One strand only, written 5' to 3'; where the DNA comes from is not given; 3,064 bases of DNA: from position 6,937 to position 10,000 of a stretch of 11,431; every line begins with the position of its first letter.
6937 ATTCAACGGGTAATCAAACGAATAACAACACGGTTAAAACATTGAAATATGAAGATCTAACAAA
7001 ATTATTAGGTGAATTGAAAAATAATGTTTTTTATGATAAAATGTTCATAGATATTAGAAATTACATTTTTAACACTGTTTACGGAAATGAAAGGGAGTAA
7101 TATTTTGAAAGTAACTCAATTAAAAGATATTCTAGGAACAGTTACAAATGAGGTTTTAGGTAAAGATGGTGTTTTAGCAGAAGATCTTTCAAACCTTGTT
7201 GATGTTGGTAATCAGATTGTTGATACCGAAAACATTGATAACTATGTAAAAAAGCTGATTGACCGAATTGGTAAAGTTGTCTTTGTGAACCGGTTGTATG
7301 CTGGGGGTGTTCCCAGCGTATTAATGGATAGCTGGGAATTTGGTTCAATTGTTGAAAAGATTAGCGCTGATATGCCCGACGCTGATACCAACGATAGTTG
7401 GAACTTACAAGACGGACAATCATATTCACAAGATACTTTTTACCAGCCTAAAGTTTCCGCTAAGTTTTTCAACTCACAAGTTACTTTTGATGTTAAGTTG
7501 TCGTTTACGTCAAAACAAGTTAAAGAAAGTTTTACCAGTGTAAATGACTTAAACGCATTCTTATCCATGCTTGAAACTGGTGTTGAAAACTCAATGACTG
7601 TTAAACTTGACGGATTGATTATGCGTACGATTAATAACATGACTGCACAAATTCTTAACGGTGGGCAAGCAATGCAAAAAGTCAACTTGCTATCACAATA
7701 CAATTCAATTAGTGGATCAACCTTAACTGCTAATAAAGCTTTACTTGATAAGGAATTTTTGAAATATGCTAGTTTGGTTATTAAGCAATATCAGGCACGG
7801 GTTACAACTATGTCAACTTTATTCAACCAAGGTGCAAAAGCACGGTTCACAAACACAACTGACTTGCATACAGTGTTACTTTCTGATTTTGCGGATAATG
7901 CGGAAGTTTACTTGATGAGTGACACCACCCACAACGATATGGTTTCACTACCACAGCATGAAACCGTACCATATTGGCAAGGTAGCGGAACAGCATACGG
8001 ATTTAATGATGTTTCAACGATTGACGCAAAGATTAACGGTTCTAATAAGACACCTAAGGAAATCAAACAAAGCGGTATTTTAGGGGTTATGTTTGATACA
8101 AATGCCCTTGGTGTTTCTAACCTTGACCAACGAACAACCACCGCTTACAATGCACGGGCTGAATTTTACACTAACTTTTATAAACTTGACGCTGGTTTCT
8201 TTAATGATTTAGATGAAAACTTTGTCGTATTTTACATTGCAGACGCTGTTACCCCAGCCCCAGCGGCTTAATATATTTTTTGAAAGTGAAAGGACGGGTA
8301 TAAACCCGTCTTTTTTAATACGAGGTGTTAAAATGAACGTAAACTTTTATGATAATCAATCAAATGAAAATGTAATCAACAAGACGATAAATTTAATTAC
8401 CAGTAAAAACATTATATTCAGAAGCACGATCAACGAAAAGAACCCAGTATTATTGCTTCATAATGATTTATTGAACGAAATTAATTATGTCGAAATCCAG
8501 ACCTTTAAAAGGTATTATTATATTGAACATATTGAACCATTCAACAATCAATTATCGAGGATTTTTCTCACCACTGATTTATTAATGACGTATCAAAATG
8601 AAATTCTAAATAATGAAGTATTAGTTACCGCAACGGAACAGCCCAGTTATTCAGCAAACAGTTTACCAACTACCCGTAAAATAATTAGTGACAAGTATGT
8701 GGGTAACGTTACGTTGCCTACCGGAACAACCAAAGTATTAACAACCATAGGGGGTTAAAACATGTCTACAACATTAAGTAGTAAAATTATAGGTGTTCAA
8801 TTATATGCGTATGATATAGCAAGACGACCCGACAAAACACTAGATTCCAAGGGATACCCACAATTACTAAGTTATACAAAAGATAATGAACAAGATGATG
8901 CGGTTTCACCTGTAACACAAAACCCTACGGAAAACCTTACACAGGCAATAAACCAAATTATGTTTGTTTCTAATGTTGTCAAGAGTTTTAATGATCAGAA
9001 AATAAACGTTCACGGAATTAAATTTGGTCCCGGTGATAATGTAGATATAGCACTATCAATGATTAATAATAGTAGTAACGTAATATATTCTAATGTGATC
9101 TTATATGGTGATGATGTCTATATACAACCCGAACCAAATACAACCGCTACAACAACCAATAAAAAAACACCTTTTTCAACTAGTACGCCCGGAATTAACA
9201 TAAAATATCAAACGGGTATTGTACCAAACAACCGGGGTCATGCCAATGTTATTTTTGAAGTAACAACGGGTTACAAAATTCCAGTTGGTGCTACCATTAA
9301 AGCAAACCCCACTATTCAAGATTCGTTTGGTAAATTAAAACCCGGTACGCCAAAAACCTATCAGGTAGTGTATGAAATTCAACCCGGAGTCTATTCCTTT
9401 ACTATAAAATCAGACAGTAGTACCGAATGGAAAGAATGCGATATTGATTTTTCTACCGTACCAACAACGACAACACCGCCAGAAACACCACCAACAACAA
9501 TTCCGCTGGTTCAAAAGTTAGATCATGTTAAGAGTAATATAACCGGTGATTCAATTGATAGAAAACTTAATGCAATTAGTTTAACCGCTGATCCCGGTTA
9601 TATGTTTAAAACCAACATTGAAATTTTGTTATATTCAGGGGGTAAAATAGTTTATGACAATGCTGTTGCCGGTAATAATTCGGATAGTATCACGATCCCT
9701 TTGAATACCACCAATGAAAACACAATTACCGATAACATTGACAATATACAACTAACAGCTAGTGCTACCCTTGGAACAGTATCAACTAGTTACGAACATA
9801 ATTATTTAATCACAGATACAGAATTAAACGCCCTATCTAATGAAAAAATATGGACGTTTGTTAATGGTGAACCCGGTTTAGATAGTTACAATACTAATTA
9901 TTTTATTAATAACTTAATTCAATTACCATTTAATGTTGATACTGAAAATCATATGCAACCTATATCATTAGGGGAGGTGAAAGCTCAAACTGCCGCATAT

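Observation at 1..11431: The window is a complete, ITR-bounded, protein-primed mini-podovirus genome with every gene on one strand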

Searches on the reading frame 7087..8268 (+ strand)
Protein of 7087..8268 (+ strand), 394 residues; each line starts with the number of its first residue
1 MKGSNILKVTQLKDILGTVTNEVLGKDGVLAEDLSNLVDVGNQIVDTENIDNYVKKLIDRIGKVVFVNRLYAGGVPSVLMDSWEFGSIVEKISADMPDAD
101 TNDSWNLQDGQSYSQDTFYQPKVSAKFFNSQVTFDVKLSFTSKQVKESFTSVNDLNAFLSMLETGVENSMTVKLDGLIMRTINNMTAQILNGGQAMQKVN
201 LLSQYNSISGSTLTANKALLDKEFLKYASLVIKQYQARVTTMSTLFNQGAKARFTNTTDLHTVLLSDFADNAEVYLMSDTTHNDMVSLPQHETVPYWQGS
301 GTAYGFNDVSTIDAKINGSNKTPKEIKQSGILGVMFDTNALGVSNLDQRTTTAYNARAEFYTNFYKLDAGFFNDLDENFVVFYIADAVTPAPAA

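Call 7: search_protein_families(library=pfam, proteins=[window:7087-8268:+], max_evalue=0.01)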
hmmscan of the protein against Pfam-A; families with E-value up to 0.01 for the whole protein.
window:7087-8268:+ (394 aa): 1 family
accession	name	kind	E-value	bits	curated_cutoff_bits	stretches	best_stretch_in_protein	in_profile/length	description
PF25622.1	Phi29_MCP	-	4.4e-52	177.9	27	1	19-383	4-323/323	Phi29-like phage major capsid protein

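Call 9: search_protein_families(library=phrogs, proteins=[window:7087-8268:+], max_evalue=0.01)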
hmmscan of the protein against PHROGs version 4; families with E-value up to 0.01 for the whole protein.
window:7087-8268:+ (394 aa): 1 family
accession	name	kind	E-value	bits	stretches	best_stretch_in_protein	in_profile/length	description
phrog_2006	-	head and packaging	4.9e-36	125.6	1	10-390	8-381/385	major head protein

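Call 11: search_dna_similar(query=window:7087-8268:+, collection=phages, mode=protein, max_rows=30)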
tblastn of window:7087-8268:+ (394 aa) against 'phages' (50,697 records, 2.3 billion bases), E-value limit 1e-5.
Records with a match: 24; places in all: 24; records where one place covers at least 80% of the query: 21.
Best place of each record, by identity: 60-80% 1; <60% 23.
By first word of the organism name: Bacteriophage 10; Salmonella 7; Amedibacillus 2; Acinetobacter 1; Shigella 1; Vibrio 1; Enterobacter 1; Pectobacterium 1.
By host as written in the record: - 12; Salmonella enterica subsp. enterica serovar Enteritidis PT1 4; Salmonella enterica subsp. enterica serovar Enteritidis 2; Amedibacillus_QUJU_s CSC70 2; Shigella flexneri (EUROGROUP BIOLAB strain) 1; Enterobacter hormaechei 156 1; Salmonella enterica subsp. enterica serovar Kentucky 1; Pectobacterium sp. 1.
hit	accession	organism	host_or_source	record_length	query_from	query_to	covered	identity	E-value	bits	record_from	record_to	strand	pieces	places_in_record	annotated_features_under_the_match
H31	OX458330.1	Acinetobacter phage Phanie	wastewater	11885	7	386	96%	61.3%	4e-155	489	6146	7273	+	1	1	putative major head protein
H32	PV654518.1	Shigella phage vB_SHGBLB0004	Shigella flexneri (EUROGROUP BIOLAB ...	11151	7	389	97%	58.1%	8e-149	471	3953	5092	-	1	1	hypothetical protein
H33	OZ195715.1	Vibrio phage K58 g2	Seawater and oysters mix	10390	7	391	98%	53.0%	6e-131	420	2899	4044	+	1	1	major head protein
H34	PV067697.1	Enterobacter phage Entb_47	Enterobacter hormaechei 156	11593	3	388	98%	52.4%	3e-130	417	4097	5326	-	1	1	hypothetical protein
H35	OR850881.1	Salmonella phage S.Kent 1-2-1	Salmonella enterica subsp. enterica ...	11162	6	388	97%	52.3%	1e-131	422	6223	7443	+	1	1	record has no annotation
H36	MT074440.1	Salmonella phage assan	Salmonella enterica subsp. enterica ...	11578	7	388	97%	52.2%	3e-131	421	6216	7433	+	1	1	hypothetical protein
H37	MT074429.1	Salmonella phage astrithr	Salmonella enterica subsp. enterica ...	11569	7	388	97%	52.0%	4e-131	420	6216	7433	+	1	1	hypothetical protein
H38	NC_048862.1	Salmonella phage astrithr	Salmonella enterica subsp. enterica ...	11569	7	388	97%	52.0%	4e-131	420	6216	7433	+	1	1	major head protein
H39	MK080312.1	Salmonella phage Astrid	Salmonella enterica subsp. enterica ...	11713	7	388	97%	52.0%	1e-130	419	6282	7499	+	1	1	putative major head protein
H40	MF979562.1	Pectobacterium phage DU_PP_III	Pectobacterium sp.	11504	7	389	97%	51.7%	3e-132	423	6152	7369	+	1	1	hypothetical protein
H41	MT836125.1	Bacteriophage sp.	human fecal samples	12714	1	386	98%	34.8%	1e-64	229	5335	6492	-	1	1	record has no annotation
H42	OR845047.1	Salmonella phage S.Ent 1-35-3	Salmonella enterica subsp. enterica ...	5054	130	388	66%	49.1%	1e-75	260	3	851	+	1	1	record has no annotation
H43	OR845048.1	Salmonella phage S.Ent 1-35-3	Salmonella enterica subsp. enterica ...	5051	130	386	65%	49.5%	3e-75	259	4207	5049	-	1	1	record has no annotation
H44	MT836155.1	Bacteriophage sp.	human fecal samples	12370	1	384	97%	29.8%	1e-50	188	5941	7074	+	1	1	record has no annotation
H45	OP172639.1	Amedibacillus phage AD70P3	Amedibacillus_QUJU_s CSC70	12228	7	387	97%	28.7%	2e-45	173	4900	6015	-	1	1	hypothetical protein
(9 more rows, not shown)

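Call 16: find_encoding_contigs(protein=window:7087-8268:+, flank=10000, max_places=10)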
Protein window:7087-8268:+ (394 aa): 8 contigs read that carry it; 2 places shown.
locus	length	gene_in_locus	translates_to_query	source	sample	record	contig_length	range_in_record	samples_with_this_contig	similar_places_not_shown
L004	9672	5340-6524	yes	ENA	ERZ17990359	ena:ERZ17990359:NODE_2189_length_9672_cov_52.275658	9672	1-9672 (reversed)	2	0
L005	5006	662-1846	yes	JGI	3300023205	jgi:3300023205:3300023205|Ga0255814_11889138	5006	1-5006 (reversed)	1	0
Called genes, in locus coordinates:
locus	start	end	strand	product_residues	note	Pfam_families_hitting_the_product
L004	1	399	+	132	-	?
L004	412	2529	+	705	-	PF03175:DNA_pol_B_2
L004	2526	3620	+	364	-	PF05894:Podovirus_Gp16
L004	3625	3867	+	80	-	-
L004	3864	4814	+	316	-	-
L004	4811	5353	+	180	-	-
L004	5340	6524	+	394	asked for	PF25622:Phi29_MCP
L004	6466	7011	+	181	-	-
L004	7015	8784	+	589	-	-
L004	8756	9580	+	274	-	PF01183:Glyco_hydro_25, PF08230:CW_7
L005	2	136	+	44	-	?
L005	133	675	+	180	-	-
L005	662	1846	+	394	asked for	PF25622:Phi29_MCP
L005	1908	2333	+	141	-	-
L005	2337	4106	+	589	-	-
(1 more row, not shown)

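Call 35: find_related_loci(query=window:7087-8268:+, collection=viral_contigs, flank=10000)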
Query window:7087-8268:+ (394 aa) in viral_contigs; peptide patterns used: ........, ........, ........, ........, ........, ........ (x = any residue, [..] = any of these).
305 stretches matched a pattern; 298 encode a relative of the query (tblastn E <= 1e-3); the best 80 are kept; 80 distinct loci.
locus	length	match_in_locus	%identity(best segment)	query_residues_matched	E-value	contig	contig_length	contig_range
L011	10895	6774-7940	86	2-391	0e+0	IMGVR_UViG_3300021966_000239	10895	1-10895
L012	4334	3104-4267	84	2-391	0e+0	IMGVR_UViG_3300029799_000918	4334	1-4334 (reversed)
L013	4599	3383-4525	81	7-387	0e+0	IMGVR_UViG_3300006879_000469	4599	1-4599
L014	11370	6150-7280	62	7-386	4e-160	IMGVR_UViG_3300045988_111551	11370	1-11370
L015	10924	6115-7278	59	7-385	5e-155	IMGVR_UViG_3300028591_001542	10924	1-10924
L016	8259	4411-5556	60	7-390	3e-155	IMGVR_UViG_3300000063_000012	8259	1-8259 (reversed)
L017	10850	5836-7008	59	7-385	7e-154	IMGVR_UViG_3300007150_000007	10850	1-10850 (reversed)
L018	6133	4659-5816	59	7-385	4e-154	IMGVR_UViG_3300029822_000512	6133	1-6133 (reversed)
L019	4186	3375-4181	84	2-270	3e-157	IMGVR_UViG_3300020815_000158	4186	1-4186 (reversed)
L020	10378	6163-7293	59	6-386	4e-152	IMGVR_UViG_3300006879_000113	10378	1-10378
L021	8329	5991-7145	58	7-385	7e-150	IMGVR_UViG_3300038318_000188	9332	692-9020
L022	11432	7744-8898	59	7-386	4e-149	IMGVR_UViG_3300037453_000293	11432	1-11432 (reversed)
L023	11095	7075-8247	57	2-385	2e-148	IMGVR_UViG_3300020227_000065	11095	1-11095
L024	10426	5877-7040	57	7-385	4e-148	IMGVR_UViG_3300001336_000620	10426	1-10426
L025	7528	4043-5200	56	2-387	1e-147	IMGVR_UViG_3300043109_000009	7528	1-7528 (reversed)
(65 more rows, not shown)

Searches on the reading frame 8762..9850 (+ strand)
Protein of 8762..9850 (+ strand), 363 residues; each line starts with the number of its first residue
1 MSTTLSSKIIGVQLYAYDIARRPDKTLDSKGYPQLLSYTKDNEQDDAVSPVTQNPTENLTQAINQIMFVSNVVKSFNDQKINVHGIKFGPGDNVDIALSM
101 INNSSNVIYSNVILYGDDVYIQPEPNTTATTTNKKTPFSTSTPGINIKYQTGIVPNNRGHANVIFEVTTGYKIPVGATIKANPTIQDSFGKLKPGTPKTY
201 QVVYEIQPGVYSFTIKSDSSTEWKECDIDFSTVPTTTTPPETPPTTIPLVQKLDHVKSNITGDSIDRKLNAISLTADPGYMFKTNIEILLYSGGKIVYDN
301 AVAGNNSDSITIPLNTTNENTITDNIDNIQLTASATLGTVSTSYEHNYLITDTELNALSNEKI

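Call 46: search_dna_similar(query=window:8762-9850:+, collection=phages, mode=protein, max_evalue=0.01, max_rows=20)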
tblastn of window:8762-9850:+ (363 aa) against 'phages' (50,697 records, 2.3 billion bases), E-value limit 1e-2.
No match.
